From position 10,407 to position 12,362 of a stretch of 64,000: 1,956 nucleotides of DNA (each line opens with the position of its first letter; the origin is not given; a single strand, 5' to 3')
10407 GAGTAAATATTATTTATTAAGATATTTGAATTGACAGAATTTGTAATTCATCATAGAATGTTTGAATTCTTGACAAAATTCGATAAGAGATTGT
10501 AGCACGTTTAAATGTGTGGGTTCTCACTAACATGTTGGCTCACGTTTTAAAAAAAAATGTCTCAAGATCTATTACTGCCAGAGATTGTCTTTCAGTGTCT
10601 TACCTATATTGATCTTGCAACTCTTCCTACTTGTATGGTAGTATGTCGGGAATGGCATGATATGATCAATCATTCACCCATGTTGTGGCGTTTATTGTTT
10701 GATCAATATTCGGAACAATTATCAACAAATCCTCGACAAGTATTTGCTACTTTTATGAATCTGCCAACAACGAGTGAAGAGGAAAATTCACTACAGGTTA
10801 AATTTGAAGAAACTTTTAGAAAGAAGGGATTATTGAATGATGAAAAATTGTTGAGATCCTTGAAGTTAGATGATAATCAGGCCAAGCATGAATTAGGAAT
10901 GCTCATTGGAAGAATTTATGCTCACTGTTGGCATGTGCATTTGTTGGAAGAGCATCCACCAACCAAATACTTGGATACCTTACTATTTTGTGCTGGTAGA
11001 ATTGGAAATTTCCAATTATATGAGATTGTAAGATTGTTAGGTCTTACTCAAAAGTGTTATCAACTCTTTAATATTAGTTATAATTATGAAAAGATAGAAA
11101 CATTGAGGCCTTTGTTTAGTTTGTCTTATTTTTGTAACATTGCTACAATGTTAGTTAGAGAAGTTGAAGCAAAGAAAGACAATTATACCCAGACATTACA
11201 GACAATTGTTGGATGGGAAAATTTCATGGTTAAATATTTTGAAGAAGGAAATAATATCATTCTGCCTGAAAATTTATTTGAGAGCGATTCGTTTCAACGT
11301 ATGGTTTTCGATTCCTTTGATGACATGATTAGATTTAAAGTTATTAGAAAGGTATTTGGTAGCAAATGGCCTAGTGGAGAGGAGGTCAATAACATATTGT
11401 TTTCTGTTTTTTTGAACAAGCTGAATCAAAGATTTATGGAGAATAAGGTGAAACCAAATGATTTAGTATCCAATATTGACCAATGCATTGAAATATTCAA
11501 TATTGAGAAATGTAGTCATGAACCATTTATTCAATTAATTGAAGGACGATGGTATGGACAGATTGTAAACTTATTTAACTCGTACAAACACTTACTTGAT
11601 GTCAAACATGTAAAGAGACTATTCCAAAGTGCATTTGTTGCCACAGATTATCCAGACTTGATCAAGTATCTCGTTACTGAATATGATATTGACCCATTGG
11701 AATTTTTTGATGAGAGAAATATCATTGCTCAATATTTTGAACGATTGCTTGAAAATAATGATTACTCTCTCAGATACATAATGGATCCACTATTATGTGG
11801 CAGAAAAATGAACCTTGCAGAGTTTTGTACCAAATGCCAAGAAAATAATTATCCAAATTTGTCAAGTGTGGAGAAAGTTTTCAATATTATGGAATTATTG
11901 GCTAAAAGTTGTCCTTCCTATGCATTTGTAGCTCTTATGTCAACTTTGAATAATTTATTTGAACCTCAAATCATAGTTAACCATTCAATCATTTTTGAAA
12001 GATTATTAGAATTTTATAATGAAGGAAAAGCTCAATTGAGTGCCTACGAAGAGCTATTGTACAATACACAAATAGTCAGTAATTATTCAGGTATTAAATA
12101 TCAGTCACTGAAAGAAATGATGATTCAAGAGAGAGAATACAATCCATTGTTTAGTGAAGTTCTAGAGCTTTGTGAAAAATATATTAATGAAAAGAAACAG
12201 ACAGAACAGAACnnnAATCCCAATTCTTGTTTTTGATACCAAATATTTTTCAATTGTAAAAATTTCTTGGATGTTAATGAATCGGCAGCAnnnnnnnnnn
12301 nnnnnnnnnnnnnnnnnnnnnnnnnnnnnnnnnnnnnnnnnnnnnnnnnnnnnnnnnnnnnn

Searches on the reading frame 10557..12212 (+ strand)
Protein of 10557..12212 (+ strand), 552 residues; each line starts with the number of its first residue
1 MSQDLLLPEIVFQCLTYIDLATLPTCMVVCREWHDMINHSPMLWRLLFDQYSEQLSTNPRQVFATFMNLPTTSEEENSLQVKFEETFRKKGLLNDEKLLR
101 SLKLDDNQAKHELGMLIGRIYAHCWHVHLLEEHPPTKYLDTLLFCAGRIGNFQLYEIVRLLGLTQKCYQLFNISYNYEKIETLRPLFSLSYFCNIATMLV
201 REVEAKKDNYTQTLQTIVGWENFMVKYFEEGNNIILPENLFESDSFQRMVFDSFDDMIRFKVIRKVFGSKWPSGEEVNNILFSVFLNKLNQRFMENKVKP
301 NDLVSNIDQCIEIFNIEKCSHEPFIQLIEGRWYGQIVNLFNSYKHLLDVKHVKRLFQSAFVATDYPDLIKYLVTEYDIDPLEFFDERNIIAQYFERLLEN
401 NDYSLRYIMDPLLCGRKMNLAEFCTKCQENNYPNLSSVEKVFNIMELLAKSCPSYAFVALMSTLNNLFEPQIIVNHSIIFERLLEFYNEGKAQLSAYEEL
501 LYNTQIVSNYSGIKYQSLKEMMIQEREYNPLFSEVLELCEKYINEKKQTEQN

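Call 24: search_protein_families(library=pfam, proteins=[window:10557-12212:+], max_evalue=0.001)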
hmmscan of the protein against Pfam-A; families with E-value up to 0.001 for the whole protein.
window:10557-12212:+ (552 aa): 2 families
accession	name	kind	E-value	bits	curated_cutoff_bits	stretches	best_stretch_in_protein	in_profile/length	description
PF12937.12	F-box-like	-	1.1e-06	28.7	24.3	1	8-48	6-45/47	F-box-like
PF00646.38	F-box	-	7.2e-05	23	20.5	1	7-41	4-39/43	F-box domain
